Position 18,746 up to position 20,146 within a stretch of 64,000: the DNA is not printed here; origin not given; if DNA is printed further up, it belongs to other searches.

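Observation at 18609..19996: Orphan radical SAM/SPASM enzyme with no obvious precursor gene; adjacent structured element and cryptic small basic ORF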

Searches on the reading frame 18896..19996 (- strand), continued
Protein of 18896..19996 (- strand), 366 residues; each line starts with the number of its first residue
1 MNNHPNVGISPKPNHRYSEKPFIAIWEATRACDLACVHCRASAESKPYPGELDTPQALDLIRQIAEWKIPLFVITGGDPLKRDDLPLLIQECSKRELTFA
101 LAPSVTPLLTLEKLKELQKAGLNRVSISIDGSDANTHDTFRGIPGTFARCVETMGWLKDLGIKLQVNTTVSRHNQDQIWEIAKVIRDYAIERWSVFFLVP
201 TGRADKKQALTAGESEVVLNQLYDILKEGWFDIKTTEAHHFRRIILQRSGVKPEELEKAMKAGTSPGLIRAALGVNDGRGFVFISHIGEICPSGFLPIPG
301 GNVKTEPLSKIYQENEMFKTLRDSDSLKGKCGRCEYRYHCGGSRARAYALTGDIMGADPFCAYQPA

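Call 53: search_protein_families(library=ncbifam, proteins=[P0089, P0077, P0042, P0020, P0007, L033:4825-5973:+], max_evalue=0.00001)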
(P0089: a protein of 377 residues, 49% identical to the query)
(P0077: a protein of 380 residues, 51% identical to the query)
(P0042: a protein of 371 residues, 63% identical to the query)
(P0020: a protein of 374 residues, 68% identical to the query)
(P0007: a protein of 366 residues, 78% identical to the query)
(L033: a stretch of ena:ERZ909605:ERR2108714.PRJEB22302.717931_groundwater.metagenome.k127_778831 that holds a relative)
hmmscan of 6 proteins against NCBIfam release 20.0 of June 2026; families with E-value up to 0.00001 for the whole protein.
P0089 (377 aa): 45 families (the best 25 are shown)
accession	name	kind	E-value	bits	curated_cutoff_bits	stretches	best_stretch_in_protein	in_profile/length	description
TIGR04053.2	TIGR04053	equivalog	1.8e-143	478.2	395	1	15-367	2-366/366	TIGR04053 family radical SAM/SPASM domain-containing protein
TIGR04545.1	rSAM_ahbD_hemeb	equivalog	2.5e-109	365.8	500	1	24-367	3-339/339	heme b synthase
TIGR04055.1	rSAM_NirJ2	equivalog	1.8e-69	234.8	500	1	24-366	3-325/326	putative heme d1 biosynthesis radical SAM protein NirJ2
TIGR04347.1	pseudo_SAM_Halo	equivalog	7.3e-50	170.3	525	2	22-227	39-244/390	TIGR04347 family pseudo-SAM/SPASM protein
TIGR04054.1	rSAM_NirJ1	equivalog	8.2e-49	166.2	650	2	22-214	37-229/387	putative heme d1 biosynthesis radical SAM protein NirJ1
TIGR04051.1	rSAM_NirJ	equivalog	2.1e-47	161.8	515.45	2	23-206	4-185/354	heme d1 biosynthesis radical SAM protein NirJ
TIGR04546.1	rSAM_ahbC_deAc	equivalog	7.1e-47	160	650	2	22-225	40-243/390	12,18-didecarboxysiroheme deacetylase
TIGR04303.1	GeoRSP_rSAM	equivalog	6.3e-42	144.3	400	2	18-216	2-199/325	GeoRSP system radical SAM/SPASM protein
TIGR03962.1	mycofact_rSAM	equivalog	3.1e-40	138.4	265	2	18-223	9-214/339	mycofactocin radical SAM maturase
NF045574.1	sacti_mat_StsB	exception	4.3e-40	137.9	625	1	23-208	98-280/466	StsB family radical SAM/SPASM domain sactipeptide maturase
TIGR02109.1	PQQ_syn_pqqE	equivalog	3.8e-37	128.1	381.35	2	18-185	4-170/358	pyrroloquinoline quinone biosynthesis protein PqqE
TIGR04103.1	rSAM_nif11_3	equivalog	1.4e-35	122.7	725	1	23-349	7-328/412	nif11-class peptide radical SAM maturase 3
TIGR03913.1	rad_SAM_trio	equivalog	7e-34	117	591.75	1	13-365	10-354/477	GDL motif peptide-associated radical SAM/SPASM maturase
NF050035.1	rSAM_WgK_link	exception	3.2e-32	111.9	650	2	17-226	5-211/367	radical SAM/SPASM peptide maturase WgkB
TIGR04133.1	rSAM_w_lipo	hypoth_equivalog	6.3e-31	107.6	425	1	23-226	26-233/350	TIGR04133 family radical SAM/SPASM protein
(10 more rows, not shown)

P0077 (380 aa): 46 families (the best 25 are shown)
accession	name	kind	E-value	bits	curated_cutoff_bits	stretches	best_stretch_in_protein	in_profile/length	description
TIGR04053.2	TIGR04053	equivalog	3.1e-147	490.6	395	1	8-359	1-366/366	TIGR04053 family radical SAM/SPASM domain-containing protein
TIGR04545.1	rSAM_ahbD_hemeb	equivalog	3.8e-109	365.2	500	1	18-359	3-339/339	heme b synthase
TIGR04055.1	rSAM_NirJ2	equivalog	3.4e-66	224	500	1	18-357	3-324/326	putative heme d1 biosynthesis radical SAM protein NirJ2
TIGR04546.1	rSAM_ahbC_deAc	equivalog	2.1e-55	188.1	650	1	12-356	37-384/390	12,18-didecarboxysiroheme deacetylase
TIGR04051.1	rSAM_NirJ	equivalog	1.3e-53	182.2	515.45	1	16-356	3-347/354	heme d1 biosynthesis radical SAM protein NirJ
TIGR04054.1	rSAM_NirJ1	equivalog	5.7e-53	179.9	650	1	16-356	37-381/387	putative heme d1 biosynthesis radical SAM protein NirJ1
TIGR04347.1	pseudo_SAM_Halo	equivalog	4.7e-52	177.6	525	1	9-356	33-384/390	TIGR04347 family pseudo-SAM/SPASM protein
TIGR03962.1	mycofact_rSAM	equivalog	1.7e-42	145.8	265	1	13-355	10-331/339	mycofactocin radical SAM maturase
TIGR04303.1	GeoRSP_rSAM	equivalog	1.1e-40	140.2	400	1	14-355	4-324/325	GeoRSP system radical SAM/SPASM protein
TIGR02109.1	PQQ_syn_pqqE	equivalog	2.8e-39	135.1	381.35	2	13-182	5-173/358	pyrroloquinoline quinone biosynthesis protein PqqE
NF050035.1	rSAM_WgK_link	exception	1.8e-38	132.5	650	1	10-357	4-363/367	radical SAM/SPASM peptide maturase WgkB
NF045574.1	sacti_mat_StsB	exception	3.5e-38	131.6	625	1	17-200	98-278/466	StsB family radical SAM/SPASM domain sactipeptide maturase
TIGR03913.1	rad_SAM_trio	equivalog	5.9e-35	120.5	591.75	1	14-201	18-202/477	GDL motif peptide-associated radical SAM/SPASM maturase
TIGR04103.1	rSAM_nif11_3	equivalog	2.6e-32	111.9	725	1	16-356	6-343/412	nif11-class peptide radical SAM maturase 3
TIGR04340.1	rSAM_ACGX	hypoth_equivalog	6.1e-32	111.2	400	1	17-355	5-337/341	radical SAM/SPASM domain protein, ACGX system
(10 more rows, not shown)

P0042 (371 aa): 45 families (the best 25 are shown)
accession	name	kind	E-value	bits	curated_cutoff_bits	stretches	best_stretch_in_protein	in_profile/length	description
TIGR04053.2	TIGR04053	equivalog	4.9e-131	437.3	395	1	15-362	4-366/366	TIGR04053 family radical SAM/SPASM domain-containing protein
TIGR04545.1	rSAM_ahbD_hemeb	equivalog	1.1e-96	324.2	500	1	22-362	3-339/339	heme b synthase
TIGR04055.1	rSAM_NirJ2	equivalog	2.9e-59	201.2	500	1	22-361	3-325/326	putative heme d1 biosynthesis radical SAM protein NirJ2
TIGR04546.1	rSAM_ahbC_deAc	equivalog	7.9e-51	173.1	650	1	16-360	36-385/390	12,18-didecarboxysiroheme deacetylase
TIGR04051.1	rSAM_NirJ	equivalog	8.2e-51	173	515.45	1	20-364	3-352/354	heme d1 biosynthesis radical SAM protein NirJ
TIGR04347.1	pseudo_SAM_Halo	equivalog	5.8e-45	154.2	525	2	15-221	35-240/390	TIGR04347 family pseudo-SAM/SPASM protein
TIGR04054.1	rSAM_NirJ1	equivalog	5.9e-44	150.2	650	1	20-360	37-382/387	putative heme d1 biosynthesis radical SAM protein NirJ1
TIGR03913.1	rad_SAM_trio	equivalog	2.3e-39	135.1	591.75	2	8-207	8-204/477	GDL motif peptide-associated radical SAM/SPASM maturase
TIGR04303.1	GeoRSP_rSAM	equivalog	5.2e-36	124.8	400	2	18-188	4-170/325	GeoRSP system radical SAM/SPASM protein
TIGR02109.1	PQQ_syn_pqqE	equivalog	1.2e-35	123.2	381.35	2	18-188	6-175/358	pyrroloquinoline quinone biosynthesis protein PqqE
NF050035.1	rSAM_WgK_link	exception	1.1e-32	113.4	650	2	14-231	4-221/367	radical SAM/SPASM peptide maturase WgkB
TIGR04340.1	rSAM_ACGX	hypoth_equivalog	2.9e-30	105.7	400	1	23-358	7-337/341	radical SAM/SPASM domain protein, ACGX system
TIGR03962.1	mycofact_rSAM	equivalog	6.4e-30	104.5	265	2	17-225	10-214/339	mycofactocin radical SAM maturase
TIGR04103.1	rSAM_nif11_3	equivalog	9.3e-30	103.5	725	1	19-362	5-346/412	nif11-class peptide radical SAM maturase 3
TIGR04133.1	rSAM_w_lipo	hypoth_equivalog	1.6e-27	96.3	425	1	21-215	26-224/350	TIGR04133 family radical SAM/SPASM protein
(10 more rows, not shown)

P0020 (374 aa): 45 families (the best 25 are shown)
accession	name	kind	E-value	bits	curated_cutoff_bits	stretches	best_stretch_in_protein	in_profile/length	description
TIGR04053.2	TIGR04053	equivalog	3.5e-133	444.4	395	1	14-362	3-366/366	TIGR04053 family radical SAM/SPASM domain-containing protein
TIGR04545.1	rSAM_ahbD_hemeb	equivalog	1.9e-98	330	500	1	22-362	3-339/339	heme b synthase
TIGR04055.1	rSAM_NirJ2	equivalog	1.3e-63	215.6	500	1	22-360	3-324/326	putative heme d1 biosynthesis radical SAM protein NirJ2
TIGR04546.1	rSAM_ahbC_deAc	equivalog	4.4e-51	173.9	650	1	16-364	36-389/390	12,18-didecarboxysiroheme deacetylase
TIGR04347.1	pseudo_SAM_Halo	equivalog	7.1e-48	163.8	525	1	16-364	36-389/390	TIGR04347 family pseudo-SAM/SPASM protein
TIGR04051.1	rSAM_NirJ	equivalog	2.2e-47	161.7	515.45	1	20-365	3-353/354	heme d1 biosynthesis radical SAM protein NirJ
TIGR04054.1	rSAM_NirJ1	equivalog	1.7e-46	158.6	650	1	17-364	34-386/387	putative heme d1 biosynthesis radical SAM protein NirJ1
TIGR02109.1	PQQ_syn_pqqE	equivalog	2.9e-38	131.7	381.35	2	18-178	6-165/358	pyrroloquinoline quinone biosynthesis protein PqqE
TIGR04303.1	GeoRSP_rSAM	equivalog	3.1e-38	132.2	400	2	19-177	5-159/325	GeoRSP system radical SAM/SPASM protein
TIGR03913.1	rad_SAM_trio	equivalog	1.3e-35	122.7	591.75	2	18-208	18-205/477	GDL motif peptide-associated radical SAM/SPASM maturase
NF050035.1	rSAM_WgK_link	exception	2.8e-35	122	650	2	14-228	4-218/367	radical SAM/SPASM peptide maturase WgkB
TIGR04103.1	rSAM_nif11_3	equivalog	1.3e-32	112.9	725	1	19-360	5-344/412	nif11-class peptide radical SAM maturase 3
TIGR03962.1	mycofact_rSAM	equivalog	1.7e-32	113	265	2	16-227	9-216/339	mycofactocin radical SAM maturase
NF045574.1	sacti_mat_StsB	exception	7.4e-30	104.2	625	1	23-189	100-263/466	StsB family radical SAM/SPASM domain sactipeptide maturase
TIGR04133.1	rSAM_w_lipo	hypoth_equivalog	7.2e-29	100.8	425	1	21-227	26-236/350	TIGR04133 family radical SAM/SPASM protein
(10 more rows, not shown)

P0007 (366 aa): 45 families (the best 25 are shown)
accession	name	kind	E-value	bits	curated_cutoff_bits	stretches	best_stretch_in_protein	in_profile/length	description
TIGR04053.2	TIGR04053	equivalog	9.1e-131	436.4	395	1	16-365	2-366/366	TIGR04053 family radical SAM/SPASM domain-containing protein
TIGR04545.1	rSAM_ahbD_hemeb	equivalog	1.2e-97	327.4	500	1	25-365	3-339/339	heme b synthase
TIGR04055.1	rSAM_NirJ2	equivalog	5.4e-61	206.9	500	1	26-364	4-325/326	putative heme d1 biosynthesis radical SAM protein NirJ2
TIGR04546.1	rSAM_ahbC_deAc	equivalog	4.9e-47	160.6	650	1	18-362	35-384/390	12,18-didecarboxysiroheme deacetylase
TIGR04051.1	rSAM_NirJ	equivalog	1.5e-46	159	515.45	1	23-362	3-347/354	heme d1 biosynthesis radical SAM protein NirJ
TIGR04054.1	rSAM_NirJ1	equivalog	7.5e-46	156.5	650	1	21-362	35-381/387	putative heme d1 biosynthesis radical SAM protein NirJ1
TIGR04347.1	pseudo_SAM_Halo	equivalog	1.3e-44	153.1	525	1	23-363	39-385/390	TIGR04347 family pseudo-SAM/SPASM protein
NF050035.1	rSAM_WgK_link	exception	1.1e-37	130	650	2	16-215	3-201/367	radical SAM/SPASM peptide maturase WgkB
TIGR03913.1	rad_SAM_trio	equivalog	3.4e-34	118.1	591.75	1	21-364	18-355/477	GDL motif peptide-associated radical SAM/SPASM maturase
TIGR04303.1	GeoRSP_rSAM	equivalog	2.3e-33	116.1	400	2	28-191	11-170/325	GeoRSP system radical SAM/SPASM protein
TIGR02109.1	PQQ_syn_pqqE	equivalog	6.8e-32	110.8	381.35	2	20-184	5-168/358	pyrroloquinoline quinone biosynthesis protein PqqE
TIGR04103.1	rSAM_nif11_3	equivalog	2.9e-30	105.2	725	1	24-363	7-344/412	nif11-class peptide radical SAM maturase 3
NF045574.1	sacti_mat_StsB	exception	1e-29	103.7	625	1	10-204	83-275/466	StsB family radical SAM/SPASM domain sactipeptide maturase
TIGR04133.1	rSAM_w_lipo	hypoth_equivalog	1.2e-29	103.4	425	1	25-227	27-229/350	TIGR04133 family radical SAM/SPASM protein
TIGR03962.1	mycofact_rSAM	equivalog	2.6e-28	99.2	265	1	19-226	9-212/339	mycofactocin radical SAM maturase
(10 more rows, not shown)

L033:4825-5973:+ (382 aa): 65 families (the best 25 are shown)
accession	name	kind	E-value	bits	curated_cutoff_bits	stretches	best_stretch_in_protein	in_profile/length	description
TIGR04546.1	rSAM_ahbC_deAc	equivalog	5.4e-166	552.2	650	1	2-379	1-390/390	12,18-didecarboxysiroheme deacetylase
TIGR04054.1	rSAM_NirJ1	equivalog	8.9e-164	544.7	650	1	2-379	1-387/387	putative heme d1 biosynthesis radical SAM protein NirJ1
TIGR04347.1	pseudo_SAM_Halo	equivalog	2.9e-132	441.6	525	1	2-379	1-390/390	TIGR04347 family pseudo-SAM/SPASM protein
TIGR04051.1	rSAM_NirJ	equivalog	9.9e-124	412.9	515.45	1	27-380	1-354/354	heme d1 biosynthesis radical SAM protein NirJ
TIGR04545.1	rSAM_ahbD_hemeb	equivalog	1.3e-67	228.7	500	1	30-373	2-336/339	heme b synthase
TIGR04053.2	TIGR04053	equivalog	9.8e-65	219.2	395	1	24-373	3-363/366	TIGR04053 family radical SAM/SPASM domain-containing protein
TIGR04055.1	rSAM_NirJ2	equivalog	6.7e-62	209.9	500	1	29-373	1-323/326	putative heme d1 biosynthesis radical SAM protein NirJ2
TIGR03962.1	mycofact_rSAM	equivalog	5.2e-38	131.1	265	1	29-375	13-334/339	mycofactocin radical SAM maturase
TIGR04303.1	GeoRSP_rSAM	equivalog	1.8e-37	129.7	400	1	30-373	7-325/325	GeoRSP system radical SAM/SPASM protein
TIGR04103.1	rSAM_nif11_3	equivalog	3.2e-35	121.6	725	1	26-359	3-330/412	nif11-class peptide radical SAM maturase 3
TIGR04133.1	rSAM_w_lipo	hypoth_equivalog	2.3e-33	115.6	425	1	22-229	18-229/350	TIGR04133 family radical SAM/SPASM protein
NF045574.1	sacti_mat_StsB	exception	2.4e-33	115.7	625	1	30-196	98-263/466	StsB family radical SAM/SPASM domain sactipeptide maturase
TIGR04250.1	SCM_rSAM_ScmE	equivalog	3.4e-32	111.7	400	1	33-373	8-346/358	SynChlorMet cassette radical SAM/SPASM protein ScmE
NF050035.1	rSAM_WgK_link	exception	3.5e-31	108.5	650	1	24-207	4-189/367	radical SAM/SPASM peptide maturase WgkB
TIGR04251.1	SCM_rSAM_ScmF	equivalog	9.3e-31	107.5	400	1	33-372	9-339/353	SynChlorMet cassette radical SAM/SPASM protein ScmF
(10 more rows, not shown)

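Call 61: find_encoding_contigs(protein=P0107, flank=6000, max_places=2)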
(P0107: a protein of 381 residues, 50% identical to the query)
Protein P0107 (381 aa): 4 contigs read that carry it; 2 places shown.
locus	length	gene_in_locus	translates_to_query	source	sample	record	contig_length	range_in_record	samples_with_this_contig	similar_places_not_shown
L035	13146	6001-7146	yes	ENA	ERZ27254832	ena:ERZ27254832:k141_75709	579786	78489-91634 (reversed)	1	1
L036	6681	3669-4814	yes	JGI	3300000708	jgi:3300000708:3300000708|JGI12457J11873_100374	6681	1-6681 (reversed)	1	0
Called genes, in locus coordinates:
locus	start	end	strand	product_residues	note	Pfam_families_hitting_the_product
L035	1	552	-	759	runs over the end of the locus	PF22085:NorB_cytochrome_c-like, PF00115:COX1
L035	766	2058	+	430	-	PF14522:Cytochrome_C7 (faint), PF13447:Multi-haem_cyto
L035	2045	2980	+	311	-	-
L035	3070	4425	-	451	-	-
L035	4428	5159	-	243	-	PF04405:ScdA_N, PF01814:Hemerythrin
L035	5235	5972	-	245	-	PF00027:cNMP_binding, PF13545:HTH_Crp_2, PF00325:Crp (weak)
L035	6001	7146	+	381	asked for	PF04055:Radical_SAM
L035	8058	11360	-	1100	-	PF08471:Ribonuc_red_2_N, PF02867:Ribonuc_red_lgC, PF12637:TSCPD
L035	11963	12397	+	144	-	-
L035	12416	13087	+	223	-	PF13302:Acetyltransf_3, PF00583:Acetyltransf_1 (weak)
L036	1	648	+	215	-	?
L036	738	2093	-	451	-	-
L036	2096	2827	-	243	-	PF04405:ScdA_N, PF01814:Hemerythrin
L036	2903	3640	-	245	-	PF00027:cNMP_binding, PF13545:HTH_Crp_2, PF00325:Crp (weak)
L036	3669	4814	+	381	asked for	PF04055:Radical_SAM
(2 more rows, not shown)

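Call 62: find_encoding_contigs(protein=P0073, flank=6000, max_places=2)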
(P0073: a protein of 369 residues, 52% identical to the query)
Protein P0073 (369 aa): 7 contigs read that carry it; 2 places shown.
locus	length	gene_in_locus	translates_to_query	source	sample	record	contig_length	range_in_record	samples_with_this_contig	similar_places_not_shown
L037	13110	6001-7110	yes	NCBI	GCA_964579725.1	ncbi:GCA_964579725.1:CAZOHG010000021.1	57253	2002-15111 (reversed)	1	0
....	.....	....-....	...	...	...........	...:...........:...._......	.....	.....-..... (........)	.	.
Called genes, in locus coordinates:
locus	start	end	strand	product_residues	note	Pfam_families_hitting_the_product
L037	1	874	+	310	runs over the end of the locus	PF01379:Porphobil_deam, PF03900:Porphobil_deamC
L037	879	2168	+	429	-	PF00202:Aminotran_3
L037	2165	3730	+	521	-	PF00590:TP_methylase, PF02602:HEM4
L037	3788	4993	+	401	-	PF04055:Radical_SAM, PF13353:Fer4_12, PF13186:SPASM (weak)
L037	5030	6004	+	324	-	PF00490:ALAD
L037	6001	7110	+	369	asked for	PF04055:Radical_SAM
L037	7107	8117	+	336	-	PF22451:NirdL-like_HTH, PF17805:AsnC_trans_reg2, PF22451:NirdL-like_HTH, PF17805:AsnC_trans_reg2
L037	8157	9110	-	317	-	PF02463:SMC_N (weak), PF00005:ABC_tran, PF13304:AAA_21 (faint), PF13401:AAA_22 (weak), PF08352:oligo_HPY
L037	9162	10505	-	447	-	PF00070:Pyr_redox (faint), PF01210:NAD_Gly3P_dh_N (faint), PF01266:DAO (faint), PF02254:TrkA_N, PF13241:NAD_binding_7 (weak), PF02080:TrkA_C (weak), PF02254:TrkA_N, PF02080:TrkA_C, +9 more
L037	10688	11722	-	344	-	PF00155:Aminotran_1_2, PF01212:Beta_elim_lyase, PF00202:Aminotran_3 (faint), PF00266:Aminotran_5 (faint)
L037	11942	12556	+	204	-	-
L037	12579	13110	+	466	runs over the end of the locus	PF00753:Lactamase_B (weak), PF12706:Lactamase_B_2 (faint), PF10996:Beta-Casp, PF07521:RMMBL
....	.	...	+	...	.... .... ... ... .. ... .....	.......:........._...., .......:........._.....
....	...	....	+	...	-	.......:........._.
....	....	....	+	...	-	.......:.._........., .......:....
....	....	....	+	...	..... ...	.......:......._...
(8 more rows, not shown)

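Call 63: find_encoding_contigs(protein=P0034, flank=8000, max_places=2)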
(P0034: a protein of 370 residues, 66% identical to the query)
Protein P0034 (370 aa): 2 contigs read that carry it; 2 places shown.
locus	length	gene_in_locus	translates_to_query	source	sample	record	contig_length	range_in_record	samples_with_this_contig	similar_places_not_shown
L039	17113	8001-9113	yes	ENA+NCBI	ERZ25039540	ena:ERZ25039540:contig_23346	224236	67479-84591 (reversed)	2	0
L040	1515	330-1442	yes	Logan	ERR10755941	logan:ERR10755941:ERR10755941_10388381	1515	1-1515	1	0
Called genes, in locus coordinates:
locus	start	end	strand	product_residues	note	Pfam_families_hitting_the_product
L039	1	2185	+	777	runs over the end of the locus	PF03030:H_PPase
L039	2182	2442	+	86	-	-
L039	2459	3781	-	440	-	PF01075:Glyco_transf_9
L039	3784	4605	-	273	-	PF11583:AurF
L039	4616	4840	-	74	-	-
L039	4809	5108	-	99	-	-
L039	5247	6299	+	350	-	PF00487:FA_desaturase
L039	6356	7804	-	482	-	PF03060:NMO (weak)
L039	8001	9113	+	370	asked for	PF04055:Radical_SAM, PF13186:SPASM (weak)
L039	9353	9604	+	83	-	-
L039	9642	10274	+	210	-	PF02433:FixO (faint), PF13442:Cytochrome_CBB3, PF00034:Cytochrom_C, PF13442:Cytochrome_CBB3 (weak)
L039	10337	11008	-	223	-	PF00156:Pribosyltran, PF14681:UPRTase (weak)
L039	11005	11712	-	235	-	PF00156:Pribosyltran, PF14681:UPRTase (weak)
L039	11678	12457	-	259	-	PF04405:ScdA_N, PF01814:Hemerythrin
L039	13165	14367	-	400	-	PF01566:Nramp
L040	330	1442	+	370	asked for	PF04055:Radical_SAM, PF13186:SPASM (weak)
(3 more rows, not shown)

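Call 69: search_solved_structures(query=window:18896-19993:-, max_evalue=1e-10)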
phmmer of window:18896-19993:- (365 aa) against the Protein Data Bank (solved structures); distinct sequences matched with E-value up to 1e-10: 4.
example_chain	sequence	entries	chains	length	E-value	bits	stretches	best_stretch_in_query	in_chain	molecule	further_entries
6c8v_A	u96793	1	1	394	3.1e-18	69.2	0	2-177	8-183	Coenzyme PQQ synthesis protein E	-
7vob_C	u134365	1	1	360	4.2e-13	52.3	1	24-195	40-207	Cytosylglucuronate decarboxylase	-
7voc_C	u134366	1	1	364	4.3e-13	52.3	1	24-195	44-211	Cytosylglucuronate decarboxylase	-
6efn_A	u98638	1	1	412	4.8e-13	52.1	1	20-189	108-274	Sporulation killing factor maturation protein SkfB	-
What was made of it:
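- Tried and rejected: No AhbD structure was found (call 69).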
